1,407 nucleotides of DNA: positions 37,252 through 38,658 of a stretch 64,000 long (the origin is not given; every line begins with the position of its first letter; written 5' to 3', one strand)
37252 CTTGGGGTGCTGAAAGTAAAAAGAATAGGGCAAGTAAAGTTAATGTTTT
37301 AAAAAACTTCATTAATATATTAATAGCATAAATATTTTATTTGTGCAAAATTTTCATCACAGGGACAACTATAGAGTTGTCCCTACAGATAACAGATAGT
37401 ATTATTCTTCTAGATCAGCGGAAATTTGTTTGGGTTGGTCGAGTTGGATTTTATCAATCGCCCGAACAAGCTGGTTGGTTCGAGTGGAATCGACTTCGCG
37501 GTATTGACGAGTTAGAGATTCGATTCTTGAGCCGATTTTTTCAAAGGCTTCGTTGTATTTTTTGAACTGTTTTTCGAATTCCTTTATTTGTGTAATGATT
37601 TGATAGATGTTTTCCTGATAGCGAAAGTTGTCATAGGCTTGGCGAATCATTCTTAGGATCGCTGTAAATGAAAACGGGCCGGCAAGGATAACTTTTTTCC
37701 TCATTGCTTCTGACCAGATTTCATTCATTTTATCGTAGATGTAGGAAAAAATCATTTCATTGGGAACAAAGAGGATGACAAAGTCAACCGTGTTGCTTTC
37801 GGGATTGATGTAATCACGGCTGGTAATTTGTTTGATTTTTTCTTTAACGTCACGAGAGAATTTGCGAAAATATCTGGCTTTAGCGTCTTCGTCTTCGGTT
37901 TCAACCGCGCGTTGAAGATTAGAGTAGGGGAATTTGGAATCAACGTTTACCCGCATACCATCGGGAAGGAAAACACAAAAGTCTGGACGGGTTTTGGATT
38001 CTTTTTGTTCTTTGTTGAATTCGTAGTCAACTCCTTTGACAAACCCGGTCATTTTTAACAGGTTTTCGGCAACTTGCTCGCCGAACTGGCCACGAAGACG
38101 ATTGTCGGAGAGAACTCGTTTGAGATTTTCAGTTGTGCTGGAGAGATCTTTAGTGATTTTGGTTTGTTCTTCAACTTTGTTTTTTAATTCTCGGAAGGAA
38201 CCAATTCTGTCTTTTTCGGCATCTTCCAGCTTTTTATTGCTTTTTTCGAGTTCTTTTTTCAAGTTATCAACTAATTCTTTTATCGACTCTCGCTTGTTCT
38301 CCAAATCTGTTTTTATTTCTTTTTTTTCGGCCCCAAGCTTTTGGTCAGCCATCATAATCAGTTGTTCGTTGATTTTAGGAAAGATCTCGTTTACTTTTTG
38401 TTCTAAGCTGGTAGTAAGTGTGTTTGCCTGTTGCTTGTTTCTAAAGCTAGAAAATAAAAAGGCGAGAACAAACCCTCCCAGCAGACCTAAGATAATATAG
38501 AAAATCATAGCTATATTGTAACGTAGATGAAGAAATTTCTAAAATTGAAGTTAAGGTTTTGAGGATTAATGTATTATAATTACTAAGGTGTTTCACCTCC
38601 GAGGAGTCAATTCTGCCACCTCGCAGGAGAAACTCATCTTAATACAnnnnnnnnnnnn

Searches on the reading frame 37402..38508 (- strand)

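Call 8: search_protein_families(library=ncbifam, proteins=[window:37402-38508:-], max_evalue=0.001)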
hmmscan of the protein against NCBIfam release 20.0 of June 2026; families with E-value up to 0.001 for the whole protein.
window:37402-38508:- (368 aa): 3 families
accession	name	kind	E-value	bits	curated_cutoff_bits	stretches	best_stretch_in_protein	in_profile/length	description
NF007686.0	PRK10361.1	equivalog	2.6e-23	82.4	810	1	45-348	110-419/475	DNA recombination protein RmuC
TIGR04527.1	mycoplas_twoTM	subfamily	4.3e-10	39.7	125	1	3-166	13-172/248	MG_279/MG_280 family protein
NF043058.1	T4SS_LegC2C7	subfamily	0.0002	20.4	350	0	33-133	146-240/348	LegC2/C7 family Dot/Icm T4SS effector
